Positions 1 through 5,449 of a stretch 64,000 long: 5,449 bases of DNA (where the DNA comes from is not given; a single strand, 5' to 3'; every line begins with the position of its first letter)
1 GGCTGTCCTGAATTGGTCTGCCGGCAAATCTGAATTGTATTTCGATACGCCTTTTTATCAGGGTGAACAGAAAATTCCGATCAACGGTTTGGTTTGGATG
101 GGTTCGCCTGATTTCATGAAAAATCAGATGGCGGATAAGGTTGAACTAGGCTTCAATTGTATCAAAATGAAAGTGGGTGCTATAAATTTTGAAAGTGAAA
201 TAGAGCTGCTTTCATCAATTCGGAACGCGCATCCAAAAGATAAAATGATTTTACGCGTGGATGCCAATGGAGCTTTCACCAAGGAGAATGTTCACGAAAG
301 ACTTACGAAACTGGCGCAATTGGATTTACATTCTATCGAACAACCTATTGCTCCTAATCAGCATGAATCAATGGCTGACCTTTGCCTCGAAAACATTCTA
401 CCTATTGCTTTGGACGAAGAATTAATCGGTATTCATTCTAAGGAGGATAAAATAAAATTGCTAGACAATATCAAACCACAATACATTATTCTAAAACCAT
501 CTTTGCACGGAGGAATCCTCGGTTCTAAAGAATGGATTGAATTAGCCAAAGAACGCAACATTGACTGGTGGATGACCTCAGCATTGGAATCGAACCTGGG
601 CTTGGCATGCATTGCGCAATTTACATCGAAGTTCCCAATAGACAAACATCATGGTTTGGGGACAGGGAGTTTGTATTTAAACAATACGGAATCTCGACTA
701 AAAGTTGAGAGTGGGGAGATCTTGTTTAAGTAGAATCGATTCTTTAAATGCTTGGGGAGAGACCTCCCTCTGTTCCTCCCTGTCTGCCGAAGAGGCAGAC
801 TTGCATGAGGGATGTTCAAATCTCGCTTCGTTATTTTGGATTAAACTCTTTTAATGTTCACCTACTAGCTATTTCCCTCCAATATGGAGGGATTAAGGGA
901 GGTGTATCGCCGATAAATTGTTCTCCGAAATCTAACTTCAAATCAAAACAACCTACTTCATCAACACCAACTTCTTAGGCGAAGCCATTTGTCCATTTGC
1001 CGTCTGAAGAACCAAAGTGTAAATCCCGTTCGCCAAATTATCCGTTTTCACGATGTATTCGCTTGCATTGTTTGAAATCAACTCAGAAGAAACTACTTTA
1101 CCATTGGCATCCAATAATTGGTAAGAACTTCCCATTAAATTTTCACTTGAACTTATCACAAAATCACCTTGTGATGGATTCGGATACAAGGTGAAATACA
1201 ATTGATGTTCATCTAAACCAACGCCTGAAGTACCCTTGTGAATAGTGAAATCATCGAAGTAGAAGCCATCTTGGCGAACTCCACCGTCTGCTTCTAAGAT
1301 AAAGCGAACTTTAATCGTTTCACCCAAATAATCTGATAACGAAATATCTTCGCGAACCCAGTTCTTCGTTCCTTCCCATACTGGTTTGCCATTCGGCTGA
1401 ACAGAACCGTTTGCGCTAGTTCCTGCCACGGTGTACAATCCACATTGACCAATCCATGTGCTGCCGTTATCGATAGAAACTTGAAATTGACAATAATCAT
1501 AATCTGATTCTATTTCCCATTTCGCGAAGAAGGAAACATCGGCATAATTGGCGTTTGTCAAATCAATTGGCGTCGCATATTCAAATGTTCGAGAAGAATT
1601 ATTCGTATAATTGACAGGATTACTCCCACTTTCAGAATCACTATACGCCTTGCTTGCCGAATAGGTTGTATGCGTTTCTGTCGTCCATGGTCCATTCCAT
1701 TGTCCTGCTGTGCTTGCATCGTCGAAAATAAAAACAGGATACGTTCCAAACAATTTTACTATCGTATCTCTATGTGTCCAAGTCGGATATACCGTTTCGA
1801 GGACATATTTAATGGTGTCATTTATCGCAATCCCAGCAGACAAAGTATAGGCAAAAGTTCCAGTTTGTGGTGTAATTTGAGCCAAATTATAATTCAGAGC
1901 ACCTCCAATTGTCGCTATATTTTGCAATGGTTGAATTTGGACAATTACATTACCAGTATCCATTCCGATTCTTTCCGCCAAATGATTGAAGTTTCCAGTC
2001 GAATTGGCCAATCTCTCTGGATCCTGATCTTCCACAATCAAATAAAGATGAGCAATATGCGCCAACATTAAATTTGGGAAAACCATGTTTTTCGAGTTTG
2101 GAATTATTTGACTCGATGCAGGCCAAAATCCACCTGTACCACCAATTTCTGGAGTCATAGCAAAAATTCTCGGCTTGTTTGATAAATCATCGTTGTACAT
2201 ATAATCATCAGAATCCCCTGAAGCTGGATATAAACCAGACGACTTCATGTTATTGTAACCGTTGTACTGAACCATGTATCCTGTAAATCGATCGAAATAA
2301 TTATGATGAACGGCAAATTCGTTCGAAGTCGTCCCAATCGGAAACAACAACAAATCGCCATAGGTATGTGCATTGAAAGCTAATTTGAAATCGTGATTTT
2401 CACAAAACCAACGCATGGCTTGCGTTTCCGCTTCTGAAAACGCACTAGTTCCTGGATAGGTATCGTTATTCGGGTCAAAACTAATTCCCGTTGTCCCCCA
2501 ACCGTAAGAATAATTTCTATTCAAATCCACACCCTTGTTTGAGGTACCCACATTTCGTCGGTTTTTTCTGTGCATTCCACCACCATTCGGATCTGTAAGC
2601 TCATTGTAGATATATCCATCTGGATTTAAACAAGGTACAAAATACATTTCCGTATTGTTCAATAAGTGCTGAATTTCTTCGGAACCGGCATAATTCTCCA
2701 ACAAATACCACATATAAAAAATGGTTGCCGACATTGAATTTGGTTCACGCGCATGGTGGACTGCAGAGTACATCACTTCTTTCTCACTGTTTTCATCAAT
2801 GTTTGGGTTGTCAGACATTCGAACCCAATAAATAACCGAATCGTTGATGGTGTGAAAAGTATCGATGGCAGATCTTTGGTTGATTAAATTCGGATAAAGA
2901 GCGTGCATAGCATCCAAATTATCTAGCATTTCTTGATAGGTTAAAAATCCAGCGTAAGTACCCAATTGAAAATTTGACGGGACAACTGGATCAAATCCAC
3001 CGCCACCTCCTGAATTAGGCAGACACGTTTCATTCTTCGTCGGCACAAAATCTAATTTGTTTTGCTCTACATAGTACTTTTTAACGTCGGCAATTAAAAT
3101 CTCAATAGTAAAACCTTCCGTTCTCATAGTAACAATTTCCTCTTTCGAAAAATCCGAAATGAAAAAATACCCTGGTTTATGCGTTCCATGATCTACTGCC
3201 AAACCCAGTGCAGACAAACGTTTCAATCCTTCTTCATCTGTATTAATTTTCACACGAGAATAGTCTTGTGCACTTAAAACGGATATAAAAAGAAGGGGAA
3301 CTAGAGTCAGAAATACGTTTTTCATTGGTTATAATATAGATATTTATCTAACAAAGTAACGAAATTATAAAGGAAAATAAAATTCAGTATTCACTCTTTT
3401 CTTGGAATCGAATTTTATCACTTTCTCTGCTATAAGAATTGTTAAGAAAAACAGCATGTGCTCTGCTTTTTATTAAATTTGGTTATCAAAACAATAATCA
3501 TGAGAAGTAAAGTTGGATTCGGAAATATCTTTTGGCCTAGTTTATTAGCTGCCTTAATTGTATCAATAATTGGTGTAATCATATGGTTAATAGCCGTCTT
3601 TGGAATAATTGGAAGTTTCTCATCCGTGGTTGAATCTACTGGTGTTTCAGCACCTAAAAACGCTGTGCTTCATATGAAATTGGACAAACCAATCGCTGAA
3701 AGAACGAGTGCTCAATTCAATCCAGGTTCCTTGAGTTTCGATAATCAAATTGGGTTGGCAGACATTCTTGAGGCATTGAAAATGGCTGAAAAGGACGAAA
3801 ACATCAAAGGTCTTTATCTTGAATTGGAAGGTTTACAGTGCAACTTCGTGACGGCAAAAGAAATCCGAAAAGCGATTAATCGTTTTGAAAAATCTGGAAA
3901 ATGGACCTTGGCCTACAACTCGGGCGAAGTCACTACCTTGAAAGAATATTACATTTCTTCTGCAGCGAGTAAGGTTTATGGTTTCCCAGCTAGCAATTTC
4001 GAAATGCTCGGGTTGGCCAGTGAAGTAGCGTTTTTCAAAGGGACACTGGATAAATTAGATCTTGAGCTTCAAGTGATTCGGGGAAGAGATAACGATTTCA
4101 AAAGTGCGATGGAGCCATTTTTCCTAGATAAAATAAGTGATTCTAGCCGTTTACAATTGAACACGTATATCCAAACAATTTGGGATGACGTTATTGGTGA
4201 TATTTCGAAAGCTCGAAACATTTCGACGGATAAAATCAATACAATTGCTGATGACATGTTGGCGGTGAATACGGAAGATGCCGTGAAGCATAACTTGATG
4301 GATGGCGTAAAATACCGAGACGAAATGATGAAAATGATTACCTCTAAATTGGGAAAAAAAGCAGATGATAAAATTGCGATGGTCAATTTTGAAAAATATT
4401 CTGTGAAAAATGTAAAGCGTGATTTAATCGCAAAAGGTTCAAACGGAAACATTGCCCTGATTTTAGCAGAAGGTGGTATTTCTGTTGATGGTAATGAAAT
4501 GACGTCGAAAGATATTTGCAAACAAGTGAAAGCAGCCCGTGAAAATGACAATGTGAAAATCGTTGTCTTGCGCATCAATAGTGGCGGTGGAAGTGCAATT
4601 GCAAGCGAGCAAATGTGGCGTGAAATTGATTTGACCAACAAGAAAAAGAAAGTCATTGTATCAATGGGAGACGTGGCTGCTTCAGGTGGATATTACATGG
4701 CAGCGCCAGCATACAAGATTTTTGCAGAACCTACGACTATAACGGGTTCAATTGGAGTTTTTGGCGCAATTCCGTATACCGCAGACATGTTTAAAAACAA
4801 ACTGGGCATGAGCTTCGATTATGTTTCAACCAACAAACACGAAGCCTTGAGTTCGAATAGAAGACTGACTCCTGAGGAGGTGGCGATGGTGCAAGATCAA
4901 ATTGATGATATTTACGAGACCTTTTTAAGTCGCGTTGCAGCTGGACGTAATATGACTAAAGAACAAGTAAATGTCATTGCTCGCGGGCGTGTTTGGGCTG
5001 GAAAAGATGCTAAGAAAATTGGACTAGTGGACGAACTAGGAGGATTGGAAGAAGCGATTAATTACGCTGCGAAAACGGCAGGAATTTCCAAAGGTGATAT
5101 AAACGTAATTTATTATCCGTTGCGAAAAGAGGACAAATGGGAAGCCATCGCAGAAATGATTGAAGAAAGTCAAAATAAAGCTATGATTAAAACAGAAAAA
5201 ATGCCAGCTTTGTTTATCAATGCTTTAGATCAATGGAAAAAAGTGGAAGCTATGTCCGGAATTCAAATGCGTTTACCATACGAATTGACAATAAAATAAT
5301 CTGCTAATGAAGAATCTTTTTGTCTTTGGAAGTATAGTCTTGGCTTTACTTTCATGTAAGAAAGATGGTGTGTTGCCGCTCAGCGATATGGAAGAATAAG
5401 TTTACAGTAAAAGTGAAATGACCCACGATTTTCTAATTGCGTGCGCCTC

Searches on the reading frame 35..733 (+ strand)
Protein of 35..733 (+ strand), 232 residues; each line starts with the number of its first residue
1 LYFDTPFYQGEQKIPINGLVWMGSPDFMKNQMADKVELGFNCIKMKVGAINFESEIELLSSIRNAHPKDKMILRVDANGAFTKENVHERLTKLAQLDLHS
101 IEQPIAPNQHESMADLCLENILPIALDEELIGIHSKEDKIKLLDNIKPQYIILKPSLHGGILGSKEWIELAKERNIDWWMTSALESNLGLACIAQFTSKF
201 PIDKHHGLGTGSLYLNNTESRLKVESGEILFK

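Call 97: search_protein_families(library=pfam, proteins=[window:35-733:+], max_evalue=0.001)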
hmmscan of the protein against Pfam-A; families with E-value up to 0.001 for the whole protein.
window:35-733:+ (232 aa): 1 family
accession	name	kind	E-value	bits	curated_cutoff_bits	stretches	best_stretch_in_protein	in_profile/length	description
PF13378.12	MR_MLE_C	-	7.8e-25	88.3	29.4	1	29-227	3-201/219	Enolase C-terminal domain-like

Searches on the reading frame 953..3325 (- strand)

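Call 97: search_protein_families(library=pfam, proteins=[window:953-3325:-], max_evalue=0.001)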
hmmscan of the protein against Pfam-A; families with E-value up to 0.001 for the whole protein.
window:953-3325:- (790 aa): 3 families
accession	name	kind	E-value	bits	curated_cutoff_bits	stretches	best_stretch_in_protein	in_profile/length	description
PF00246.29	Peptidase_M14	-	9.8e-52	176.8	21.6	1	136-413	4-282/286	Zinc carboxypeptidase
PF20773.4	InhA-like_MAM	-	1.7e-19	70.5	26.9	1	584-695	54-162/191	Immune inhibitor A-like, MAM domain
PF18962.6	Por_Secre_tail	-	6.3e-11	42.8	27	1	713-787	1-74/75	Secretion system C-terminal sorting domain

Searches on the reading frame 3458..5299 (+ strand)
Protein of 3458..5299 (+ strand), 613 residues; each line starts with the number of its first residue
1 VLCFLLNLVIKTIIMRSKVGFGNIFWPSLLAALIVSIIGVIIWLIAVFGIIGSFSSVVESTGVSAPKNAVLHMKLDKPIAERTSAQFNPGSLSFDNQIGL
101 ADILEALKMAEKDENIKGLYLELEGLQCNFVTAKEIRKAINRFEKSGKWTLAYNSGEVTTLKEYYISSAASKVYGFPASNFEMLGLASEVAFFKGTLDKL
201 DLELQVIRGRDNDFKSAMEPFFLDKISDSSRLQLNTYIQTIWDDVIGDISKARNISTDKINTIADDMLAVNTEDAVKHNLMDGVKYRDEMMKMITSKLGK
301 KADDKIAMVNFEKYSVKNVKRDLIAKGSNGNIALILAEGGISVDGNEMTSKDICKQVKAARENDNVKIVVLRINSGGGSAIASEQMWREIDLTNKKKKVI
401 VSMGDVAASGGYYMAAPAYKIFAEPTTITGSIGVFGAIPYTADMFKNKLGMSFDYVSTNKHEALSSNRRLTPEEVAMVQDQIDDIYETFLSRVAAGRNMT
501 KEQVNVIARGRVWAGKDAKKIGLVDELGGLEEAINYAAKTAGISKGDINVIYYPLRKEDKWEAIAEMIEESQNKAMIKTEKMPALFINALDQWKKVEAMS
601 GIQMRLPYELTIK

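Call 97: search_protein_families(library=pfam, proteins=[window:3458-5299:+], max_evalue=0.001)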
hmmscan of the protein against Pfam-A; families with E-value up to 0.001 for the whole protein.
window:3458-5299:+ (613 aa): 3 families
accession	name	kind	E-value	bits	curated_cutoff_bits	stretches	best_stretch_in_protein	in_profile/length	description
PF01343.23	Peptidase_S49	-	6.4e-64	215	24.9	2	394-543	4-153/154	Peptidase family S49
PF00574.28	CLP_protease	-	0.00014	22.2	20.2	0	346-416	26-95/182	Clp protease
PF25145.1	NfeD1b_N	-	0.00069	19.7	40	0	356-437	22-100/189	NfeD1b, N-terminal domain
